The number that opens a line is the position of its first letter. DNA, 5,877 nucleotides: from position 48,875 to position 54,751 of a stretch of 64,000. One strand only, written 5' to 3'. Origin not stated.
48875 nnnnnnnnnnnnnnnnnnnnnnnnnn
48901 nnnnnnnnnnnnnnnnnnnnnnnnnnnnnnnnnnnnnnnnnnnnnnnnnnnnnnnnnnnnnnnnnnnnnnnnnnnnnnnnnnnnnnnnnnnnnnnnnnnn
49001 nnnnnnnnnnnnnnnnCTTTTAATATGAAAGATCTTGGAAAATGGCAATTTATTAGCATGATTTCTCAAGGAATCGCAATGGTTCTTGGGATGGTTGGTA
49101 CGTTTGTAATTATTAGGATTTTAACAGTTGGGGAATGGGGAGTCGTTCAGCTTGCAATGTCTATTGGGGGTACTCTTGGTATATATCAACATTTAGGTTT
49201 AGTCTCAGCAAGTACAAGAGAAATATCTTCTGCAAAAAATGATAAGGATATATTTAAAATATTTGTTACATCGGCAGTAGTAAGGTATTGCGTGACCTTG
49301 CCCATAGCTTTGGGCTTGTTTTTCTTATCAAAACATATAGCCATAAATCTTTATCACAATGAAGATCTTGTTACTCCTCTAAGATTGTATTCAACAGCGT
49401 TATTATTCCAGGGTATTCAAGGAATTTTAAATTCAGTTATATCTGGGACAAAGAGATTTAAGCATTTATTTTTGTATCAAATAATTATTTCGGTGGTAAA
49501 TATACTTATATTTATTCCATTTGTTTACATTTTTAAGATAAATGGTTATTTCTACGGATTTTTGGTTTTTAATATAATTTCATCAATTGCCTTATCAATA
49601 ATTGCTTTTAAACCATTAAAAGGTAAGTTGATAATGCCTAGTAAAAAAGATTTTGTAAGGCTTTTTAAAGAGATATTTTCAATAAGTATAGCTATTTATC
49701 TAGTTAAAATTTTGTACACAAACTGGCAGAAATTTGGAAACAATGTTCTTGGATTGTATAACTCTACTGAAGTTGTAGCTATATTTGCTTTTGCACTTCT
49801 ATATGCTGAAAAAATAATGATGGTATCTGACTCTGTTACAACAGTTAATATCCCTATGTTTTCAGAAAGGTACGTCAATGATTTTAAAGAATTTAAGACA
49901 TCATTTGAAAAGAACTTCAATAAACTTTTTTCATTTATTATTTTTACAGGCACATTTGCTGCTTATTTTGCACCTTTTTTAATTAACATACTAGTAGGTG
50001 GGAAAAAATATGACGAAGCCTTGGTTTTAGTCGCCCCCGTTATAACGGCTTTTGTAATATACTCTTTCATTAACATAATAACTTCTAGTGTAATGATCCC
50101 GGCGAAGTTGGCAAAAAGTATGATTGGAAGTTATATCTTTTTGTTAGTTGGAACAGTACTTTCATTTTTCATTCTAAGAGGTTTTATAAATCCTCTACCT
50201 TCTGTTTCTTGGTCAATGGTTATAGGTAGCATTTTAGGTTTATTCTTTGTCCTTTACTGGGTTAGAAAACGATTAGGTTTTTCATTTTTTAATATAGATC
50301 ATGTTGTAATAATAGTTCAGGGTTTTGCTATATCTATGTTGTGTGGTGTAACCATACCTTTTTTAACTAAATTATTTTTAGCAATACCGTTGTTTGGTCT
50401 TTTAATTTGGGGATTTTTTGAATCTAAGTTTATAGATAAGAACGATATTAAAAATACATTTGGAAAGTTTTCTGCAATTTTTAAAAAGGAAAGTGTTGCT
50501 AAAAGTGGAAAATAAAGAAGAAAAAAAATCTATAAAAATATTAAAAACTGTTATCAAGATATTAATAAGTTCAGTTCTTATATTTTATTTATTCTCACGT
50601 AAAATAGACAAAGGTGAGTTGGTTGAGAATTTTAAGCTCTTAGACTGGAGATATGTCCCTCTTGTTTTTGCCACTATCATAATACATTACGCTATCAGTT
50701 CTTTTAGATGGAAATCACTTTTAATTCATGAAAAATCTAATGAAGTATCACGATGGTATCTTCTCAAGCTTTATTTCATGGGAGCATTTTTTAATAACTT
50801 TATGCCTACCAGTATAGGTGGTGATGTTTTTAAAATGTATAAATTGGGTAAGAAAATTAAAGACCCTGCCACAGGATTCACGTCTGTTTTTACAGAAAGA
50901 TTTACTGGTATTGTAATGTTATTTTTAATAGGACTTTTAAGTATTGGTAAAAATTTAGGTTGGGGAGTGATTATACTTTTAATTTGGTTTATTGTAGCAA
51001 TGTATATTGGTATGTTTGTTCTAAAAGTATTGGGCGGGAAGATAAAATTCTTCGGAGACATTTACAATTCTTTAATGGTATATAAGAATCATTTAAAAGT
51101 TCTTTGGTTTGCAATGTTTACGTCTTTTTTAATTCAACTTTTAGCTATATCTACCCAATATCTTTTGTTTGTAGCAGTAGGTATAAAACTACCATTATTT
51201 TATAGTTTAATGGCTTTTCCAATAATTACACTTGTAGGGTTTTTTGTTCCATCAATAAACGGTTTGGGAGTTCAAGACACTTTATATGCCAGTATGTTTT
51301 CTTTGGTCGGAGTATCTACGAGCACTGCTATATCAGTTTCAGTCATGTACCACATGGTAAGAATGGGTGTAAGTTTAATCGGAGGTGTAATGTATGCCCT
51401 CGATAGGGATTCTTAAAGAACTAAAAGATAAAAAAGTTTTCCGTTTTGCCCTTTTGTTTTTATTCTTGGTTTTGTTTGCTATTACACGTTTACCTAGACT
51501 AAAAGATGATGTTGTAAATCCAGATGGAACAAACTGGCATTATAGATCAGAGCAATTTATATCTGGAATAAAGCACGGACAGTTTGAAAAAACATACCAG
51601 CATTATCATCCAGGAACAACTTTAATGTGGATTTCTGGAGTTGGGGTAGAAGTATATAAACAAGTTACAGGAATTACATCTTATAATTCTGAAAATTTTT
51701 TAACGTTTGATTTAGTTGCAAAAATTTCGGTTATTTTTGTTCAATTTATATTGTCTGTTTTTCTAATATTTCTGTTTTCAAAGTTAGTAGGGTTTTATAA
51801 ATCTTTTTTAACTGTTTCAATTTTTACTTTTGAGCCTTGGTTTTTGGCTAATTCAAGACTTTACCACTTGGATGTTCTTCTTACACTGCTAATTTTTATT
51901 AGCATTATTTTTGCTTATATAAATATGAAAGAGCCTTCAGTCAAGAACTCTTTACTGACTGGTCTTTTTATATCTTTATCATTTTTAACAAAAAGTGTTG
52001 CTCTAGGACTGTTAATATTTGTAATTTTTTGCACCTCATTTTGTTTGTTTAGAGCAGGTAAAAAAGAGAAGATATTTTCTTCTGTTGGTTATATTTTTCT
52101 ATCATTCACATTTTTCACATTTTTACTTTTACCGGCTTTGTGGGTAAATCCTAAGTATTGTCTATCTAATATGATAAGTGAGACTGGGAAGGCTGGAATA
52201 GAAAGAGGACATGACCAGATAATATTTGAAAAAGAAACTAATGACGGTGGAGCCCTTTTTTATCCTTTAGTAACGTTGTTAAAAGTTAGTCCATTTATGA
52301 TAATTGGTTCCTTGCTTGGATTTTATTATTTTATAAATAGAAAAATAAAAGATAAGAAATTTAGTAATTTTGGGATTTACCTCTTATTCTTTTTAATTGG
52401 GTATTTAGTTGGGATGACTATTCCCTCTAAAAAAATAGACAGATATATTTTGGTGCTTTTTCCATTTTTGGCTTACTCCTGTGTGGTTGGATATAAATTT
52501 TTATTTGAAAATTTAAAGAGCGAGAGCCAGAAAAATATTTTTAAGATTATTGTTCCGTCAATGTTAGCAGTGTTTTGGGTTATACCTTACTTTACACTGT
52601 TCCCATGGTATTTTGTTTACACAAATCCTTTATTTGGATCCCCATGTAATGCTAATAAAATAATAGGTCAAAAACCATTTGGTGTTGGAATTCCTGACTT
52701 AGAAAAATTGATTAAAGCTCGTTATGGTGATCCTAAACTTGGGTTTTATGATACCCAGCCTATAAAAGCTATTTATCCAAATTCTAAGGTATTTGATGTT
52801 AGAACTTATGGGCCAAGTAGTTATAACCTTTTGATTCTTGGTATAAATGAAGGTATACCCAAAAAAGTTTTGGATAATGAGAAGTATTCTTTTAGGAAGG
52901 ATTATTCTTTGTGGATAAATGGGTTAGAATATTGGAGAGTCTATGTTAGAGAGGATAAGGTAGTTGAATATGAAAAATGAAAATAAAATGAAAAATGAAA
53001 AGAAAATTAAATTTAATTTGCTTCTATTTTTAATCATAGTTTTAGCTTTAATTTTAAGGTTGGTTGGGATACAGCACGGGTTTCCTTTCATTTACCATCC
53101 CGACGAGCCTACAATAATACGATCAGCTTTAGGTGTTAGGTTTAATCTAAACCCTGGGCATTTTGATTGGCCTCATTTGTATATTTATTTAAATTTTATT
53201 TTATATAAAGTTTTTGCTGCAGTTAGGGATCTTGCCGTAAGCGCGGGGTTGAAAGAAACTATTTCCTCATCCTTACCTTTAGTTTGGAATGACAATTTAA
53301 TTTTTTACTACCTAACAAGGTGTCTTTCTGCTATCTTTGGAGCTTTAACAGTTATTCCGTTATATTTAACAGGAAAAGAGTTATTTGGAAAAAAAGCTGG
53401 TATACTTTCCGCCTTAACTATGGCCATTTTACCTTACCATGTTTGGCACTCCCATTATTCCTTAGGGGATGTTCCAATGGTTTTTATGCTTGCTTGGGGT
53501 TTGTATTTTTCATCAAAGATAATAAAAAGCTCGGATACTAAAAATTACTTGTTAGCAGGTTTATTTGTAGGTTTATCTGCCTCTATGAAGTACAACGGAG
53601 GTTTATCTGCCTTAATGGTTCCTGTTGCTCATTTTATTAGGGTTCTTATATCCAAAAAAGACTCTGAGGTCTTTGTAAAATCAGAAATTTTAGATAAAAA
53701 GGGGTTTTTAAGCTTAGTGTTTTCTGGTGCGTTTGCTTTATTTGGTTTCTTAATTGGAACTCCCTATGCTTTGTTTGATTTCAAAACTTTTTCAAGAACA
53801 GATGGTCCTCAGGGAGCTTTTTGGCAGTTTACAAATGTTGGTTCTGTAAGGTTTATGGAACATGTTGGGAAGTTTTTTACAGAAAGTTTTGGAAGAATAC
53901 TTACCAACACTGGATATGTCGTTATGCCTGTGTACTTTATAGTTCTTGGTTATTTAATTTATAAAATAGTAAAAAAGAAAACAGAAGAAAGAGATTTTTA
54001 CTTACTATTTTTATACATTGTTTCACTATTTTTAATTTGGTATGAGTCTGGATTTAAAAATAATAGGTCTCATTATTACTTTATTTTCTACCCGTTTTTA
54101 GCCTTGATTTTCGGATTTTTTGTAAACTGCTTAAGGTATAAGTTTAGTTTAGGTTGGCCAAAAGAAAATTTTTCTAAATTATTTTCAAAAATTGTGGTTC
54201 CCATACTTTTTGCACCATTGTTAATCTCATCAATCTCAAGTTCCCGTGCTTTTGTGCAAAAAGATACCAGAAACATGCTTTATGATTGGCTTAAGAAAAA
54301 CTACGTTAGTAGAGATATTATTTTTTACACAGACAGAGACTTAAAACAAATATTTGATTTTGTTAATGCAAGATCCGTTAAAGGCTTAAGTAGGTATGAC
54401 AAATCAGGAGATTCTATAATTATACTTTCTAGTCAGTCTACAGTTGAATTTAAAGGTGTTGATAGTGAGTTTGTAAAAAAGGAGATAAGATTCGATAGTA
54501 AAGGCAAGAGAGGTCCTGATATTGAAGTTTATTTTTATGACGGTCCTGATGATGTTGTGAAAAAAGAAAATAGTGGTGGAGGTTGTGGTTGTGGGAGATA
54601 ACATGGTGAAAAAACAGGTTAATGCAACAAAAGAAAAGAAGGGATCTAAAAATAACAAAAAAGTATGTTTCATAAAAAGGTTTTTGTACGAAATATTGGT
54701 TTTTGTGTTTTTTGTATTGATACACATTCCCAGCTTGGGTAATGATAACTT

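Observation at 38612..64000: Roughly 25-kb uninterrupted plus-strand glycosylation/cell-envelope island directly downstream of adk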

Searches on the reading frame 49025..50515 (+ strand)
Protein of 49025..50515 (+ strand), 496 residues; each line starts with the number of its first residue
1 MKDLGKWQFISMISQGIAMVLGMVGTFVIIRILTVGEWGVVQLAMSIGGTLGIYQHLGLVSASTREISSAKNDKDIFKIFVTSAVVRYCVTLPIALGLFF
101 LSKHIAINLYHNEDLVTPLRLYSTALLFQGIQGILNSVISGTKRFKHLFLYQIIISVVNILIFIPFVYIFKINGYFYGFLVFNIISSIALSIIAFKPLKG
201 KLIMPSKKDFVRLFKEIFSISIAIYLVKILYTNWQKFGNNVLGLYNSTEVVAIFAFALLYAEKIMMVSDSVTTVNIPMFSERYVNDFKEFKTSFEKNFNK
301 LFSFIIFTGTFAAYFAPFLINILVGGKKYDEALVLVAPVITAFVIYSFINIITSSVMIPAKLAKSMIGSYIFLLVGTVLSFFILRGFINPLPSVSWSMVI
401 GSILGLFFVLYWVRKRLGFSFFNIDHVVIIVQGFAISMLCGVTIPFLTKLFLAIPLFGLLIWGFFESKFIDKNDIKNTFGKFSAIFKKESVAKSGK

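Call 5: search_protein_families(library=pfam, proteins=[window:49025-50515:+], max_evalue=0.01)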
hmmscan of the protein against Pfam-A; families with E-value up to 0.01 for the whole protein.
window:49025-50515:+ (496 aa): 2 families
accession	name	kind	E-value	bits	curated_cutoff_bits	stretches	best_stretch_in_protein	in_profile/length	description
PF13440.11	Polysacc_synt_3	-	2.3e-18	66.9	23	1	29-330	2-289/293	Polysaccharide biosynthesis protein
PF01943.22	Polysacc_synt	-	5.6e-18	65.8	28.2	1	9-281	6-272/274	Polysaccharide biosynthesis protein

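Call 16: search_protein_families(library=ncbifam, proteins=[window:49025-50515:+], max_evalue=0.001)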
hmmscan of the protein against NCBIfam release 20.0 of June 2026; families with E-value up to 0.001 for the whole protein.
window:49025-50515:+ (496 aa): 0 families

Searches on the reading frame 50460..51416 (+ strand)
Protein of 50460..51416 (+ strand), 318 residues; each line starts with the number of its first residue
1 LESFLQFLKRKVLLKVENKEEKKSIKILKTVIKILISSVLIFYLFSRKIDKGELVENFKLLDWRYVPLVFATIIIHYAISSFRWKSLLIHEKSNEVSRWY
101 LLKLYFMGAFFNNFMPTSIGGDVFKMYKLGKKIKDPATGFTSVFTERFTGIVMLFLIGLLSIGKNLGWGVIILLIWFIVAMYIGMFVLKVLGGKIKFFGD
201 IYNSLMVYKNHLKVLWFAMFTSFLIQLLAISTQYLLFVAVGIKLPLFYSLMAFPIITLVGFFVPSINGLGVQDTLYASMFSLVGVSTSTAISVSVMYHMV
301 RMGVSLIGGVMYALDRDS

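Call 6: search_protein_families(library=pfam, proteins=[window:50460-51416:+], max_evalue=0.01)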
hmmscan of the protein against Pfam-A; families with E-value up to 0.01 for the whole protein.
window:50460-51416:+ (318 aa): 1 family
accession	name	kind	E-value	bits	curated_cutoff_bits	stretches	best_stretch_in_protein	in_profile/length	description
PF03706.18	LPG_synthase_TM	-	1.8e-45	156.1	33.4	1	31-307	2-301/302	Lysylphosphatidylglycerol synthase TM region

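Call 17: search_protein_families(library=ncbifam, proteins=[window:50460-51416:+], max_evalue=0.001)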
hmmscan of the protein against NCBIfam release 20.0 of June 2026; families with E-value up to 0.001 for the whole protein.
window:50460-51416:+ (318 aa): 2 families
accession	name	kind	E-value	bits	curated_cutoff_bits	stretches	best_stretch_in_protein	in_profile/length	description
TIGR00374.1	TIGR00374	subfamily_domain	2.9e-22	79.5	43.2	2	31-183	2-154/323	flippase-like domain-containing protein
NF033480.1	bifunc_MprF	equivalog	0.00011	20.7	600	1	28-311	4-292/841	bifunctional lysylphosphatidylglycerol flippase/synthetase MprF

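Call 59: search_solved_structures(query=window:50460-51416:+, max_evalue=0.1)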
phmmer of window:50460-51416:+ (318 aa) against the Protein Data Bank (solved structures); distinct sequences matched with E-value up to 0.1: 0.

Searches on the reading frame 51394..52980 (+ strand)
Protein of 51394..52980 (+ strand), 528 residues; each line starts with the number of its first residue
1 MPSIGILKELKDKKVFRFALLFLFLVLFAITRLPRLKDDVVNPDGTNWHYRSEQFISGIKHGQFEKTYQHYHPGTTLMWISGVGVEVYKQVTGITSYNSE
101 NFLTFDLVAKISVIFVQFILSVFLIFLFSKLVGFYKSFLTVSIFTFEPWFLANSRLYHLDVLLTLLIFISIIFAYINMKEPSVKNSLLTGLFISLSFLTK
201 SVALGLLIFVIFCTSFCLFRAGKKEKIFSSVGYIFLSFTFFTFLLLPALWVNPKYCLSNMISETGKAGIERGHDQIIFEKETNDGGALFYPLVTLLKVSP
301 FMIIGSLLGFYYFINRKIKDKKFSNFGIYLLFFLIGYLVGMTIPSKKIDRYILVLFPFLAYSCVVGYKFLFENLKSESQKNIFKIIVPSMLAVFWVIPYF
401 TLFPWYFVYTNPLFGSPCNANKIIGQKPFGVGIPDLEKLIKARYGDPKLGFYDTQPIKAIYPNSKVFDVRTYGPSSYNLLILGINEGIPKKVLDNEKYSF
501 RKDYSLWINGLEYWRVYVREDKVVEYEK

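Call 6: search_protein_families(library=pfam, proteins=[window:51394-52980:+], max_evalue=0.01)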
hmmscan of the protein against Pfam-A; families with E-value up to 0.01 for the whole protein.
window:51394-52980:+ (528 aa): 1 family
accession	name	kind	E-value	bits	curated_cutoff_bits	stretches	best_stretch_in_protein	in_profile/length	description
PF13231.12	PMT_2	-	0.00014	22.6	26.1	1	111-244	22-154/160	Dolichyl-phosphate-mannose-protein mannosyltransferase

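Call 17: search_protein_families(library=ncbifam, proteins=[window:51394-52980:+], max_evalue=0.001)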
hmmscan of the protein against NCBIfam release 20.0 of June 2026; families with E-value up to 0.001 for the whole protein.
window:51394-52980:+ (528 aa): 0 families

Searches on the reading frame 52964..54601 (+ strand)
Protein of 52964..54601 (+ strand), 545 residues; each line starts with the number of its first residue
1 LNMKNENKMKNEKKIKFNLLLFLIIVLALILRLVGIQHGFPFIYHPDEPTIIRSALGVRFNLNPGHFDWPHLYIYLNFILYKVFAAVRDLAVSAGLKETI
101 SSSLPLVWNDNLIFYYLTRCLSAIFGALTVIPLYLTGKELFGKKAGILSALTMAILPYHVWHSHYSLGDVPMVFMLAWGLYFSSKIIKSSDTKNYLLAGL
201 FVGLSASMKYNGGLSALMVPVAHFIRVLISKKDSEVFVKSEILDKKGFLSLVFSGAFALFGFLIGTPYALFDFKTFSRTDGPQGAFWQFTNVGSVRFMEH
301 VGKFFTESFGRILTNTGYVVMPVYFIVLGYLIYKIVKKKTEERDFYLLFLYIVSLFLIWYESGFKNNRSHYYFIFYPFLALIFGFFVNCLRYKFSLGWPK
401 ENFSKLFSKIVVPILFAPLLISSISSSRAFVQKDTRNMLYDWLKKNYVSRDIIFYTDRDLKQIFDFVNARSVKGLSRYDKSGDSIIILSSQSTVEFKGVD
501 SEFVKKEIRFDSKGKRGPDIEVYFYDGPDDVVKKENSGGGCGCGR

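Call 6: search_protein_families(library=pfam, proteins=[window:52964-54601:+], max_evalue=0.01)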
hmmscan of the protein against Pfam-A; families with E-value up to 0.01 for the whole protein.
window:52964-54601:+ (545 aa): 2 families
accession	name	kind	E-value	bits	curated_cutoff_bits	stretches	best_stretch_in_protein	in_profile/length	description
PF13231.12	PMT_2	-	3.4e-16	60.3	26.1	1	119-242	25-142/160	Dolichyl-phosphate-mannose-protein mannosyltransferase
PF02516.20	STT3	-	5.9e-07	29.8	24.5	1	65-396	66-376/405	Oligosaccharyl transferase STT3, N-terminal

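Call 15: search_solved_structures(query=window:52964-54601:+, max_evalue=0.01)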
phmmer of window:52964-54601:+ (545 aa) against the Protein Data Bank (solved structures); distinct sequences matched with E-value up to 0.01: 0.

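Call 17: search_protein_families(library=ncbifam, proteins=[window:52964-54601:+], max_evalue=0.001)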
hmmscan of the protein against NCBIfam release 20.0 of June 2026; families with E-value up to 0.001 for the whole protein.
window:52964-54601:+ (545 aa): 2 families
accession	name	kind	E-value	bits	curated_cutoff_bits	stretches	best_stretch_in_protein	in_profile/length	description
TIGR04154.1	archaeo_STT3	subfamily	1.4e-08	33.6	450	1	120-165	100-146/831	oligosaccharyl transferase, archaeosortase A system-associated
NF047440.1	LA3751_2_3_fam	subfamily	0.00015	20.8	200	1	120-394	103-362/460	LA_3751/LA_3752 family putative glycosyltransferase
